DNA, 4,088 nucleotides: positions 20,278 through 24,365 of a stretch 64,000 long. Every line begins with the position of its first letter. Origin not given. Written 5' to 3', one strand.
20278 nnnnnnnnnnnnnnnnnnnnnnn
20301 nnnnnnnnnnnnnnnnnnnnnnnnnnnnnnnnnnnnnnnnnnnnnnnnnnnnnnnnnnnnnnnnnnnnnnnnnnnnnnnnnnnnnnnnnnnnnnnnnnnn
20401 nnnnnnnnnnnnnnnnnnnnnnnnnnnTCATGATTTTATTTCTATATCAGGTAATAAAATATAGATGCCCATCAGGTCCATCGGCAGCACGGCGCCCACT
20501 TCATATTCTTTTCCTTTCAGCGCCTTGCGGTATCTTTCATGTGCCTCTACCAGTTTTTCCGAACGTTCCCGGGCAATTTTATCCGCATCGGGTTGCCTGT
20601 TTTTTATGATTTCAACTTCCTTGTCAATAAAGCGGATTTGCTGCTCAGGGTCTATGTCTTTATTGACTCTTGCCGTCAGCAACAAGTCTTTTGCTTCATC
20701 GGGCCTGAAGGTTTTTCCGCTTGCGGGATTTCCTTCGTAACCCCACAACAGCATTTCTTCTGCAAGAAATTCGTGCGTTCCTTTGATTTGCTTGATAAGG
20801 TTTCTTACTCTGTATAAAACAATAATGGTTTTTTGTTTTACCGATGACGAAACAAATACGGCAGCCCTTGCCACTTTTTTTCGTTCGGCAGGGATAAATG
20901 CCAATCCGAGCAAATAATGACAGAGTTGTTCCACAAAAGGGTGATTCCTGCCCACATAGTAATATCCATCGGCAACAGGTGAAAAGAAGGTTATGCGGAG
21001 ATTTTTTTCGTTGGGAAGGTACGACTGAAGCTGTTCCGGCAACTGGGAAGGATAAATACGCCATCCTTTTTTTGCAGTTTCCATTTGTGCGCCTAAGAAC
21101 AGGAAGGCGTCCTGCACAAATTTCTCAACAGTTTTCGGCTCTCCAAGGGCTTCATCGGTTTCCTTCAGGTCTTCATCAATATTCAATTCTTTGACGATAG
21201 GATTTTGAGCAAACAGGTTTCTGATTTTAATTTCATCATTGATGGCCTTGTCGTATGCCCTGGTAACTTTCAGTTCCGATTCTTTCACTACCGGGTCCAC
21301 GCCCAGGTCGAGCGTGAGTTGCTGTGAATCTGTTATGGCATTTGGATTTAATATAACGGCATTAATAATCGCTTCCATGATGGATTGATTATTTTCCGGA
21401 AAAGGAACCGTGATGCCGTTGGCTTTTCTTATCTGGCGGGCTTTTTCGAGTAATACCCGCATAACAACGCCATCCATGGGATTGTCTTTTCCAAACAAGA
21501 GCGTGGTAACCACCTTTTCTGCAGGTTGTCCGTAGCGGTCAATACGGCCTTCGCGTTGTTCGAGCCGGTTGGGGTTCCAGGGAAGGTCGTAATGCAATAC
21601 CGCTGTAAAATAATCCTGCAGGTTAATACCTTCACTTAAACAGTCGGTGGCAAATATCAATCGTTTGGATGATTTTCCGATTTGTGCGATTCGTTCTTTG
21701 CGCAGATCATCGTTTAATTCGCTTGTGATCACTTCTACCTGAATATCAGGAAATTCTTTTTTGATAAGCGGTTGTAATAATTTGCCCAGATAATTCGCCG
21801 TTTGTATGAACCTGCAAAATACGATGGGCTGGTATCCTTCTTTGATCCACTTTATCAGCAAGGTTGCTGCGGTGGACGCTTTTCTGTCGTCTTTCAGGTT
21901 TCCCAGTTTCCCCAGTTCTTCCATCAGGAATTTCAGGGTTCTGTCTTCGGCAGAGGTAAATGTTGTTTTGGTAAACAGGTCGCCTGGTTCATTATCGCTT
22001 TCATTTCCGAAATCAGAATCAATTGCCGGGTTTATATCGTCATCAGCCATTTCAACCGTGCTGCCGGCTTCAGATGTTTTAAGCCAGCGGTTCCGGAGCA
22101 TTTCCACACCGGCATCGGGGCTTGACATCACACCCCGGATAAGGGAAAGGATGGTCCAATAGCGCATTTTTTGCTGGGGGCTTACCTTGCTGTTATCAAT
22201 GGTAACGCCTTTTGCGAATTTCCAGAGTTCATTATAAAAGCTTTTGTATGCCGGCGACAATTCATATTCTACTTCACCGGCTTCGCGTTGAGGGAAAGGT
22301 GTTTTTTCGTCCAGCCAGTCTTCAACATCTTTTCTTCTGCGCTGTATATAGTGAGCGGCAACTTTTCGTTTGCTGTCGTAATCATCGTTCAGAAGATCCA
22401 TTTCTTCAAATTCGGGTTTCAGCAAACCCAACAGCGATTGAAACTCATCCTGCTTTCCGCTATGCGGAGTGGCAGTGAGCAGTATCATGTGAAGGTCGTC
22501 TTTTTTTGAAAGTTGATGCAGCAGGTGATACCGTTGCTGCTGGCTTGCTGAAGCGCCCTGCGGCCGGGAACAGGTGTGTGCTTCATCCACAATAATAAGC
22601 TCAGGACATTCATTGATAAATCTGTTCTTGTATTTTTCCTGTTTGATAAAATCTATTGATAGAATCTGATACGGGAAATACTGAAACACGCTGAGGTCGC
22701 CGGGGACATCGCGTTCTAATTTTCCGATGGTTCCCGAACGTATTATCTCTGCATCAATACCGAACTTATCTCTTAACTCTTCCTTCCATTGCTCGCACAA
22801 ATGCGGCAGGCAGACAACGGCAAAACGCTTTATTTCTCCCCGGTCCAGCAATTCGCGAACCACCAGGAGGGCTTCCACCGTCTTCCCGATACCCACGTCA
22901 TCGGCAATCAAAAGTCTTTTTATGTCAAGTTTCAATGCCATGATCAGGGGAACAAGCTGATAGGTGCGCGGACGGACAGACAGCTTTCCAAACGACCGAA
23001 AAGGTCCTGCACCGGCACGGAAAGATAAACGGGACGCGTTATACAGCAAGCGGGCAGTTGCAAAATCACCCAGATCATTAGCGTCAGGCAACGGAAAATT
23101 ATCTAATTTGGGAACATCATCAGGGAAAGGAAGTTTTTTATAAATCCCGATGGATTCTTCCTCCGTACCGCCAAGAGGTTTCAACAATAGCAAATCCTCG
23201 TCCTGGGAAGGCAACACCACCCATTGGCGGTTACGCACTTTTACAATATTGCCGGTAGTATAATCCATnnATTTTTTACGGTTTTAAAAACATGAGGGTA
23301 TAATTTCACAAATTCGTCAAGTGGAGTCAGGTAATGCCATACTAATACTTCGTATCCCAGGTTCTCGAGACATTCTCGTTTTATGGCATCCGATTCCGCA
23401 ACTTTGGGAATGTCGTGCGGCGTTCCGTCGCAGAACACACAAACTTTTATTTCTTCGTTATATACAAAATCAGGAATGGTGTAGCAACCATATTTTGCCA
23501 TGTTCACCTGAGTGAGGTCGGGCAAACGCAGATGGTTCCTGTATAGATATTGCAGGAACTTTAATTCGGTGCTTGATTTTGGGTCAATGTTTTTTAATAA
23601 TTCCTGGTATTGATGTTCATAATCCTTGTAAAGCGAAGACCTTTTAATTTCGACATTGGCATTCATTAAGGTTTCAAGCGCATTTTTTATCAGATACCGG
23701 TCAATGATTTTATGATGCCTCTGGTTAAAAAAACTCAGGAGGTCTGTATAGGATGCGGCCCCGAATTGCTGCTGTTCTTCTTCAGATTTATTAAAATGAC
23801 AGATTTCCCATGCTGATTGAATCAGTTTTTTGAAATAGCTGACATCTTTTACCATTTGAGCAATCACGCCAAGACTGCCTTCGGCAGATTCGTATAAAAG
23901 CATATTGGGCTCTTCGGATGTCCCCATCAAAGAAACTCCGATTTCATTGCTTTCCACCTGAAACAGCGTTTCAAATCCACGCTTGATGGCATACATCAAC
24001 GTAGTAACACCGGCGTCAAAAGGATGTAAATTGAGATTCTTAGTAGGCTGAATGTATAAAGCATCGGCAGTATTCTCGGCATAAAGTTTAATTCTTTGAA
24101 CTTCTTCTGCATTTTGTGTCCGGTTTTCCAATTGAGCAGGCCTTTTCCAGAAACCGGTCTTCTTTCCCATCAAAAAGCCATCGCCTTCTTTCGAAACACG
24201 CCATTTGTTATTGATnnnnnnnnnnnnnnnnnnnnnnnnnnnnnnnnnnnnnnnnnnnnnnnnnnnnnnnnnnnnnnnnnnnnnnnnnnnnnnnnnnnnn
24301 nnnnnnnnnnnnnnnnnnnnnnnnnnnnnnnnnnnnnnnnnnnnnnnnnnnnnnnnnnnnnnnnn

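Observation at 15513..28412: Atypical DISARM-like defence operon: helicase first, DrmA/DrmB functions in one polypeptide, no PLD gene, extra M48 peptidase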

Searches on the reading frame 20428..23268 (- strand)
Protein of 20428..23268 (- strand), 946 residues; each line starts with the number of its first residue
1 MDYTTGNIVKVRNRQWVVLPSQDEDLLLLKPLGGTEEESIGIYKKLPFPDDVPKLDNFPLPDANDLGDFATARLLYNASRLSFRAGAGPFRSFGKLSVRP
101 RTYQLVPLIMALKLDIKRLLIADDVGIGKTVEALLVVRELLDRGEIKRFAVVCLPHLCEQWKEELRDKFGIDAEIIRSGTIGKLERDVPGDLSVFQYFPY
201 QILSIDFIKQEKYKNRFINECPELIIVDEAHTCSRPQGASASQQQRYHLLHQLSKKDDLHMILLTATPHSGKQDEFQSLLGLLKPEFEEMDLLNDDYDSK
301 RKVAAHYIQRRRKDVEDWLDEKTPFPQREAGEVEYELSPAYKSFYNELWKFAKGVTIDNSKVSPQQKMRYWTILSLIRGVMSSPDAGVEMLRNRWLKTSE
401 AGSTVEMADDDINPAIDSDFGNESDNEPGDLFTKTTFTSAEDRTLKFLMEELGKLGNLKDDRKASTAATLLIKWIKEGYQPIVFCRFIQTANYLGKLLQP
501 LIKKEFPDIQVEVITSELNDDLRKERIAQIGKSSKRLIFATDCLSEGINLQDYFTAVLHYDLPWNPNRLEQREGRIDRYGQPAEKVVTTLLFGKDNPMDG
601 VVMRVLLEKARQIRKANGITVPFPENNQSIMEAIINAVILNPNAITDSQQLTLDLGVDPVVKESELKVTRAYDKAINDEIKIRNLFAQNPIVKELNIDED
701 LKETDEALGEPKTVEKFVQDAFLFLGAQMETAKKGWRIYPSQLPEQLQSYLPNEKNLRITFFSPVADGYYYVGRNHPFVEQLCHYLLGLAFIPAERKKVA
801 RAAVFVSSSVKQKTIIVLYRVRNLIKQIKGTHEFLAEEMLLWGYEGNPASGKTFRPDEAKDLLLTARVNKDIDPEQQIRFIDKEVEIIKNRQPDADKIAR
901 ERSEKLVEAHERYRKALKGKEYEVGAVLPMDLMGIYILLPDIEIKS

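Call 3: search_protein_families(library=pfam, proteins=[window:20428-23268:-], max_evalue=0.01)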
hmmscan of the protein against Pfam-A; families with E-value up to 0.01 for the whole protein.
window:20428-23268:- (946 aa): 4 families
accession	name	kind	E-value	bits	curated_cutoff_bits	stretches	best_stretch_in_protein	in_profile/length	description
PF00271.37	Helicase_C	-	6.2e-17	62.3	23.5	1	470-580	9-110/110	Helicase conserved C-terminal domain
PF00176.29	SNF2-rel_dom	-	9.2e-14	51.7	24.9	1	118-384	19-288/290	SNF2-related domain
PF04851.21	ResIII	-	1.7e-10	41.5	22.5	1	113-269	20-163/164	Type III restriction enzyme, res subunit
PF00270.35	DEAD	-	9e-09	35.7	26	1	117-270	15-162/167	DEAD/DEAH box helicase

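Call 4: search_protein_families(library=padloc, proteins=[window:20428-23268:-], max_evalue=0.001)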
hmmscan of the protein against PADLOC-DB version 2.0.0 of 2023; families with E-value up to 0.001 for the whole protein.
window:20428-23268:- (946 aa): 42 families (the best 25 are shown)
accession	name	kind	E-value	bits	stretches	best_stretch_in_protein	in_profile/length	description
PDLC02853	DpdE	-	7.9e-156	518.6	1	2-941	4-972/985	DpdE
PDLC02621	DrmD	-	1.7e-86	289.4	1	89-869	115-900/1040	DrmD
PDLC02572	DrmA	-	1.2e-61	206.9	1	88-897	111-921/1043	DrmA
PDLC00659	HmaA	-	5.1e-56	188.2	2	116-396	122-396/1176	SNF2 helicase / DEAD-box helicase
PDLC02504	BrxHI|BrxHII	-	1.7e-53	179.8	1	78-751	88-738/971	BrxHII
PDLC02500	BrxHI|BrxHII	-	3.1e-52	176.2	1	97-620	88-612/933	BrxHI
PDLC02633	DrmD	-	4e-52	175.2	2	89-340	119-371/839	DrmD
PDLC02632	DrmD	-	1.5e-48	163.8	1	88-588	116-633/662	DrmD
PDLC02843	DpdE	-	5.2e-40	135.2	2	63-291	122-323/1091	DpdE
PDLC02620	DrmD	-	8.6e-40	134.5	1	94-645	94-641/1060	DrmD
PDLC02619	DrmD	-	1.7e-39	133.7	2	109-413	42-340/872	DrmD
PDLC02623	DrmD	-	7.6e-39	131.2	2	103-181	105-183/1040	DrmD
PDLC02840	DpdE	-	2.5e-36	123.4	3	465-591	547-666/1091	DpdE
PDLC02634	DrmD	-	1.4e-35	120.4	2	117-353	109-338/900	DrmD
PDLC02193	PLD_Helicase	-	3.5e-33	112.8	2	437-612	647-829/905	-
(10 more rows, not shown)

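Call 10: search_protein_families(library=ncbifam, proteins=[window:20428-23268:-], max_evalue=0.01)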
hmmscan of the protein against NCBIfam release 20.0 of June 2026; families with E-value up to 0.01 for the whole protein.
window:20428-23268:- (946 aa): 16 families
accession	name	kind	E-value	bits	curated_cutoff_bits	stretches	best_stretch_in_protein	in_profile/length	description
NF038317.1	DISARM_DrmD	equivalog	6.2e-93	312.8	610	1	6-897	5-914/1021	DISARM system SNF2-like helicase DrmD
NF041062.1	DpdE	equivalog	1.2e-54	185.7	500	2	111-306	165-338/1048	protein DpdE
NF042964.1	phospholipD_antiphage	equivalog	2.5e-40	138.6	1100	2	411-613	635-822/895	phospholipase D-like domain-containing anti-phage protein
NF038318.1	DISARM_DrmD_b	equivalog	2.3e-39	135.2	950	2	108-412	38-336/868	DISARM system SNF2-like helicase DrmD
NF003426.0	PRK04914.1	equivalog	1.1e-30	106.6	576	2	117-305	171-354/959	RNA polymerase-associated protein RapA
TIGR04095.1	dnd_restrict_1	equivalog_domain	6.6e-10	38.6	600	1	121-237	29-149/451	DNA phosphorothioation system restriction enzyme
NF008394.0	PRK11192.1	equivalog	1.2e-06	27.7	507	1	469-584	236-346/441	ATP-dependent RNA helicase SrmB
TIGR01389.1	recQ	equivalog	3.2e-06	25.9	640.2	1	513-593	253-329/591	DNA helicase RecQ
TIGR02621.3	cas3_GSU0051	exception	3.6e-06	26.1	400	1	459-588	252-384/854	type I-G CRISPR-associated helicase/endonuclease Cas3g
NF008279.0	PRK11057.1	equivalog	5.7e-05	21.7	1015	0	513-608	265-353/608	ATP-dependent DNA helicase RecQ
NF008744.0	PRK11776.1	equivalog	7e-05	21.6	524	1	475-581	236-338/460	ATP-dependent RNA helicase DbpA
NF010337.0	PRK13766.1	equivalog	0.00012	20.3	610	1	98-232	15-143/781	Hef nuclease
TIGR00643.1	recG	equivalog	0.00014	20.8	659.4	0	114-268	255-396/629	ATP-dependent DNA helicase RecG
NF053631.1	RNA_helic_CshA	equivalog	0.00056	18.9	646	1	477-583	236-335/434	degradosome RNA helicase CshA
NF058637.1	helic_SCO1167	equivalog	0.0021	16.2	1200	0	121-177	493-549/932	SCO1167/SCO6262 family helicase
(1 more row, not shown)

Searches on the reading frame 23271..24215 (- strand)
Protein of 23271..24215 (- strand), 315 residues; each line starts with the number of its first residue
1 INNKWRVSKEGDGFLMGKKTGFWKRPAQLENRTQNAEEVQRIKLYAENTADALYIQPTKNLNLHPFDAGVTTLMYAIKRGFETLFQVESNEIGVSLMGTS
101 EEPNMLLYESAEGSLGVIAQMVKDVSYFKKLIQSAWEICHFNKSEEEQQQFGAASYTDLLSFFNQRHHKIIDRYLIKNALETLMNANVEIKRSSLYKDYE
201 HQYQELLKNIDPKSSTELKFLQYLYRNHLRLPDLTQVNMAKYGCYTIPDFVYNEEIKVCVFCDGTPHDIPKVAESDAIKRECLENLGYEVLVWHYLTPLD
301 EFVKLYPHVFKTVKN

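Call 39: search_protein_families(library=pfam, proteins=[window:23271-24215:-], max_evalue=10)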
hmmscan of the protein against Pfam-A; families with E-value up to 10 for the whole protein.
window:23271-24215:- (315 aa): 4 families
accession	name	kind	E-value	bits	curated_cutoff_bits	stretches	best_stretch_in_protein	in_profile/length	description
PF09369.15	MZB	-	9.1e-05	23.5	24.2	1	73-138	1-65/80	MrfA Zn-binding domain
PF04480.18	DUF559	-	0.0015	18.8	20.6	1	242-292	41-87/109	Protein of unknown function (DUF559)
PF18741.7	MTES_1575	-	0.037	14.5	38.2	1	242-291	22-74/96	REase_MTES_1575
PF03901.23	Glyco_transf_22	-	0.16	11.6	23.8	1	117-155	218-256/414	Alg9-like mannosyltransferase family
